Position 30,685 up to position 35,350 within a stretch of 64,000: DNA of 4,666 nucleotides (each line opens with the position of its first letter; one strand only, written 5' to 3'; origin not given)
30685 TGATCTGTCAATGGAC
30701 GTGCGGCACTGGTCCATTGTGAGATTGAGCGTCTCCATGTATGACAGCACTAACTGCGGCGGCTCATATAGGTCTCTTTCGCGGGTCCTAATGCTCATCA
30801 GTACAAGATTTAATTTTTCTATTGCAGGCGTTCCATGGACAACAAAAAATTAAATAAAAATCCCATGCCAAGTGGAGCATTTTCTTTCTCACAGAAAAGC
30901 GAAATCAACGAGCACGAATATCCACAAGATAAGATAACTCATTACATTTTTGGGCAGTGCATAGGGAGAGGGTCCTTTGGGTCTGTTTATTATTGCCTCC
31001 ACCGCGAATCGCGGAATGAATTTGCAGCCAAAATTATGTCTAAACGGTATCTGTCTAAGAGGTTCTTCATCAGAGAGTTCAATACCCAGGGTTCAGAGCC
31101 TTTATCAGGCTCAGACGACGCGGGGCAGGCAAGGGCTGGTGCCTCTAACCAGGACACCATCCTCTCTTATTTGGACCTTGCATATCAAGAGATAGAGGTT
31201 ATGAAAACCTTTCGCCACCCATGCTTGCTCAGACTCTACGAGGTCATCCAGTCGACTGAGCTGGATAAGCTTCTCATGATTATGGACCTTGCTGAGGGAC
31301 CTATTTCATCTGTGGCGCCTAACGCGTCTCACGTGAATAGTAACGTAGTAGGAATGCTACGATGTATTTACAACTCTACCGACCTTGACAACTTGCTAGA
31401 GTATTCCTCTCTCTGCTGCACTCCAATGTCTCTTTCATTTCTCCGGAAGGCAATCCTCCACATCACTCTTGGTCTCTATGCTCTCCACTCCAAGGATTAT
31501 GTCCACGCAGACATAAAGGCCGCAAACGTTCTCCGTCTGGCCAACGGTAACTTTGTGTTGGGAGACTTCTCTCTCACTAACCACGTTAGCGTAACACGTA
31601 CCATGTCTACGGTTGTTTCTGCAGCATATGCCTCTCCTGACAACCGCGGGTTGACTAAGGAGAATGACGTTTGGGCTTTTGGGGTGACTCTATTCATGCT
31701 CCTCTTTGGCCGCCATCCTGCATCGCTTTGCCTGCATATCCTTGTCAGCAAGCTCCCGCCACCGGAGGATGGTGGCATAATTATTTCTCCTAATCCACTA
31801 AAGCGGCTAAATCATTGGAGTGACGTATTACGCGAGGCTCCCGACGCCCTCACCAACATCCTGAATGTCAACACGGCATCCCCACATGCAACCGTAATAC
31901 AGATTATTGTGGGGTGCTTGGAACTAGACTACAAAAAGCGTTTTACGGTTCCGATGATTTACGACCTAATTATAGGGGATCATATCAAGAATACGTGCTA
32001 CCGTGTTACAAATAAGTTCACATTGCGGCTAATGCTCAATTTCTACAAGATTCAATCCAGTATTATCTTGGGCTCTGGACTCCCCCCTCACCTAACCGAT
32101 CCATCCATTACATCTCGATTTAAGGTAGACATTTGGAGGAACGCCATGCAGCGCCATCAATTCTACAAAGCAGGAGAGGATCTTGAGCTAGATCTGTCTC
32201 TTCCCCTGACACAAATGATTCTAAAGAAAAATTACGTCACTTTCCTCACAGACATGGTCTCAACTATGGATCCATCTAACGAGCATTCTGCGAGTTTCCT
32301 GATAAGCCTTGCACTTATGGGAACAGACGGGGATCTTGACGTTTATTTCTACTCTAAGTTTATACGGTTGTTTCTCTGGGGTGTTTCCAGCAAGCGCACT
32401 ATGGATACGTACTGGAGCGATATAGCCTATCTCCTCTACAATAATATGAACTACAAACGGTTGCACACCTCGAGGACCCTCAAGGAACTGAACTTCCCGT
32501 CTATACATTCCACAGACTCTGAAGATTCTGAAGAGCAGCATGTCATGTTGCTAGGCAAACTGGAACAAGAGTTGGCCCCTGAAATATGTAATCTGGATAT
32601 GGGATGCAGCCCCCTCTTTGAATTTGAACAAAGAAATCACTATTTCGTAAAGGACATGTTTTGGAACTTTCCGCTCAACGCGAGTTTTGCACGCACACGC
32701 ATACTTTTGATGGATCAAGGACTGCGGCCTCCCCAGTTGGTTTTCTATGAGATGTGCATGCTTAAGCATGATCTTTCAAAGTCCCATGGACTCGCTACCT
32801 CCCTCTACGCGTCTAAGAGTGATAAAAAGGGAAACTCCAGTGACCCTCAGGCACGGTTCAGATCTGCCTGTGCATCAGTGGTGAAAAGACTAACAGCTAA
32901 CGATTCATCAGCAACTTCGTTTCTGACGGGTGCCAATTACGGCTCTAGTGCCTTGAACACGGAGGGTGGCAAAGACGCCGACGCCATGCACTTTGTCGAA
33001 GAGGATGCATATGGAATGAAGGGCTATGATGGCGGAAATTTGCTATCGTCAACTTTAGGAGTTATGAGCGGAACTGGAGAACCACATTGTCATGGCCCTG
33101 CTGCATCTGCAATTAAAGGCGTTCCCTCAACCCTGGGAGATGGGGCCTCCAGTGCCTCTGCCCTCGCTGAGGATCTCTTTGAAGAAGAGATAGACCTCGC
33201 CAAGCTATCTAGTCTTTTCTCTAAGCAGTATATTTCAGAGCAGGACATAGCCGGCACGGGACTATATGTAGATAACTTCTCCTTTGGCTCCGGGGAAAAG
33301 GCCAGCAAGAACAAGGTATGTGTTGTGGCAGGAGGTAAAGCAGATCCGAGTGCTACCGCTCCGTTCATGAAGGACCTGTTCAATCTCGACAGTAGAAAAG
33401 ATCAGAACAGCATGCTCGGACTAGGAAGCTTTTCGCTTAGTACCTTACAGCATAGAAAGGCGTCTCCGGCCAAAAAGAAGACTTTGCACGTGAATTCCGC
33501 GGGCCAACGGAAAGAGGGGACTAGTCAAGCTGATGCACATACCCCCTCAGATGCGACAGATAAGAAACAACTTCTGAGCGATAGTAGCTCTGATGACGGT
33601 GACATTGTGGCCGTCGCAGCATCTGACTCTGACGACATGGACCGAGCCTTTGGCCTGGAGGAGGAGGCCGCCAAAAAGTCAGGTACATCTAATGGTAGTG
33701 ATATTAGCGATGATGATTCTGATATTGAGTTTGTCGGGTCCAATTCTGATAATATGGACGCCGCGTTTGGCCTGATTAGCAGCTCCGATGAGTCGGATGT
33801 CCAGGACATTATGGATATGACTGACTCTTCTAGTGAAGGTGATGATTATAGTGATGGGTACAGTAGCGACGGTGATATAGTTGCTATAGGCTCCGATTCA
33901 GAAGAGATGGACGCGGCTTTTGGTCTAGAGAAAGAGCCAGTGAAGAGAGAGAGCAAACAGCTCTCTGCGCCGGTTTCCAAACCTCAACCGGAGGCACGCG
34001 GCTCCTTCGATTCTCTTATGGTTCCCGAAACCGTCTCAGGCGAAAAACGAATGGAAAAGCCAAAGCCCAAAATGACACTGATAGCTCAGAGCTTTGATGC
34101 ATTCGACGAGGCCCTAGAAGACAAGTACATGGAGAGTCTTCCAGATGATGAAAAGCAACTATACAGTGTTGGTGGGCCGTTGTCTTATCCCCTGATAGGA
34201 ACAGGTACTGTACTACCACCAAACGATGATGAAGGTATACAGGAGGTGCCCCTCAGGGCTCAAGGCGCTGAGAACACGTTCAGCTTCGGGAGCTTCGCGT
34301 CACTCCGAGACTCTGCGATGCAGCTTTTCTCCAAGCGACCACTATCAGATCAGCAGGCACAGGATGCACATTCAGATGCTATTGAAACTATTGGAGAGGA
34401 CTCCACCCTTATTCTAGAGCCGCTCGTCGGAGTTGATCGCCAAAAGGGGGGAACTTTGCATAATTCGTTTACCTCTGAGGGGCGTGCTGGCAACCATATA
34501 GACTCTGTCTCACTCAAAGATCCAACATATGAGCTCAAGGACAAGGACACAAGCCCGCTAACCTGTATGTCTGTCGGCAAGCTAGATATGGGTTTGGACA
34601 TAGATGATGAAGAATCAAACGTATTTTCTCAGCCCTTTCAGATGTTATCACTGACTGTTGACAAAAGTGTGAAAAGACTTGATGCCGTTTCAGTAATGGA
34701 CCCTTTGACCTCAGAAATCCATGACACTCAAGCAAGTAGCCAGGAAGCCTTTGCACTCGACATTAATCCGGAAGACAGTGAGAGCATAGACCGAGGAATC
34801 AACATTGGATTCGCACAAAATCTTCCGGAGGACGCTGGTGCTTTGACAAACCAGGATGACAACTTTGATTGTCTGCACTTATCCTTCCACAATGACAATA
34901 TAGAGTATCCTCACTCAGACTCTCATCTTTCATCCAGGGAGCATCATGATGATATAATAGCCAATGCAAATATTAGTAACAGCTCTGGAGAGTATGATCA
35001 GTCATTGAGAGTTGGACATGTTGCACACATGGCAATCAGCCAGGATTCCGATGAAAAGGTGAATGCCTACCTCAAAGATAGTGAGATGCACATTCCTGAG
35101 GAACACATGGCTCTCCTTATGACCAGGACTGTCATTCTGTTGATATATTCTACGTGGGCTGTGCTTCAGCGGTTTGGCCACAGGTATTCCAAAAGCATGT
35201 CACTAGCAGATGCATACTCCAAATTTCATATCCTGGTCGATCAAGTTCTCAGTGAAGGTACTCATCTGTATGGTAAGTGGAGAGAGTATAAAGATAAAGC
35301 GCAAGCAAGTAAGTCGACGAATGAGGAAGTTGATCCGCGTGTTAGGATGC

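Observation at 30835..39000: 2721-aa fusion of a eukaryotic Ser/Thr (NEK-like) kinase domain with a C-terminal histidine-kinase-type ATPase (HATPase_c) domain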

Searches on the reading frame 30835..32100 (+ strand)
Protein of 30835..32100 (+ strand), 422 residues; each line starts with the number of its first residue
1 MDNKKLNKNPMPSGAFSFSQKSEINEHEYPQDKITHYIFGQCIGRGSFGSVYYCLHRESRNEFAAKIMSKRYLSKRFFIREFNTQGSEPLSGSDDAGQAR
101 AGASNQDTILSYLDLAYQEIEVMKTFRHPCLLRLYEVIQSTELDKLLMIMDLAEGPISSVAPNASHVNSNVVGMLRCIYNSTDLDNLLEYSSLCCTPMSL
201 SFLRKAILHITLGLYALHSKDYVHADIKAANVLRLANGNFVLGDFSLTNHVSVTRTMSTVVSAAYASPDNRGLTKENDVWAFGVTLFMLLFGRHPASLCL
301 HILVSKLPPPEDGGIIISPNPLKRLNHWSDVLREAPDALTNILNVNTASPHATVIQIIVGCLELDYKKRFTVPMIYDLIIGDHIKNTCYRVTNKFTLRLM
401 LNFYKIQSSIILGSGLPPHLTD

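Call 5: search_protein_families(library=pfam, proteins=[window:30835-32100:+], max_evalue=10)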
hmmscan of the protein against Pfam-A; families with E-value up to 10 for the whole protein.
window:30835-32100:+ (422 aa): 4 families
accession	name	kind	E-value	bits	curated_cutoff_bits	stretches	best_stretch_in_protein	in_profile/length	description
PF00069.31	Pkinase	-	1.3e-30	107.2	31.7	2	115-375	44-257/263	Protein kinase domain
PF07714.23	PK_Tyr_Ser-Thr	-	2e-18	67.1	23.1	2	117-295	49-204/258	Protein tyrosine and serine/threonine kinase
PF14531.12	Kinase-like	-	0.11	12.2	25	1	216-288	160-243/289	Kinase-like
PF03109.22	ABC1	-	0.25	10.9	22.9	1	212-252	178-218/244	ABC1 atypical kinase-like domain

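Call 15: search_solved_structures(query=window:30835-32100:+, max_evalue=0.001)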
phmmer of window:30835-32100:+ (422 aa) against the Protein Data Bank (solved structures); distinct sequences matched with E-value up to 0.001: 1211 (the best 60 are shown).
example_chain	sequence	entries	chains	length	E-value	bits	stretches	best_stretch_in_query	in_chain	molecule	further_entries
6ccf_A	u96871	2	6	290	1e-17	67.8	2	194-296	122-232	Calcium/calmodulin-dependent protein kinase kinase 1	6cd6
5uy6_A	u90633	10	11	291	1.4e-17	67.4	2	206-304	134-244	Calcium/calmodulin-dependent protein kinase kinase 2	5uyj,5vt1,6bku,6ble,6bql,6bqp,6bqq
2zv2_A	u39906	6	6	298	1.5e-17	67.3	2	207-304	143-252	Calcium/calmodulin-dependent protein kinase kinase 2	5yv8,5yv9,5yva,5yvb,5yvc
6cmj_A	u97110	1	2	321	7.4e-16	61.7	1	206-304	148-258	Calcium/calmodulin-dependent protein kinase kinase 2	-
4red_A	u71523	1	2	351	5.5e-14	55.6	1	205-295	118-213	5'-AMP-activated protein kinase catalytic subunit alpha-1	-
6c9f_A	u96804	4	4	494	1.3e-13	54.3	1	206-295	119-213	5'-AMP-activated protein kinase catalytic subunit alpha-1,5'-AMP-activated protein kinase | 5'-AMP-activated protein kinase catalytic subunit alpha-1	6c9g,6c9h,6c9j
2h6d_A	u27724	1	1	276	2.1e-13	53.6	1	215-296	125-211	5'-AMP-activated protein kinase catalytic subunit alpha-2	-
9ic2_A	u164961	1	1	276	2.3e-13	53.5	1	216-296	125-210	5'-AMP-activated protein kinase catalytic subunit alpha-2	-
4cfh_A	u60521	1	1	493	3e-13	53.1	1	205-295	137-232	5'-AMP-ACTIVATED PROTEIN KINASE CATALYTIC SUBUNIT ALPHA-1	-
8r4o_A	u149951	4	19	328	3.3e-13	53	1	203-295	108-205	Serine/threonine-protein kinase SIK3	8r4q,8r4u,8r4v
4qfg_A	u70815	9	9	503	3.5e-13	52.9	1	205-295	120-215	5'-AMP-activated protein kinase catalytic subunit alpha-1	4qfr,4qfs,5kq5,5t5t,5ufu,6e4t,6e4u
2yza_A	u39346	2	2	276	6.9e-13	51.9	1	216-296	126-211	5'-AMP-activated protein kinase catalytic subunit alpha-2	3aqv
6bx6_A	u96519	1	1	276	7.5e-13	51.8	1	216-296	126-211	5'-AMP-activated protein kinase catalytic subunit alpha-2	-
6vpj_A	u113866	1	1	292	1.2e-12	51.2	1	210-296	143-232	TPX2 fragment - Aurora A kinase domain fusion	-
7jhg_A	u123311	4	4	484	1.3e-12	51.1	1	205-295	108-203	5'-AMP-activated protein kinase catalytic subunit alpha-1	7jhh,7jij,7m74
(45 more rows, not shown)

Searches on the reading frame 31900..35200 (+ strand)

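Call 14: search_protein_families(library=pfam, proteins=[window:31900-35200:+], max_evalue=10)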
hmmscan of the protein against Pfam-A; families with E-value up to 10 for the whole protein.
window:31900-35200:+ (1100 aa): 0 families
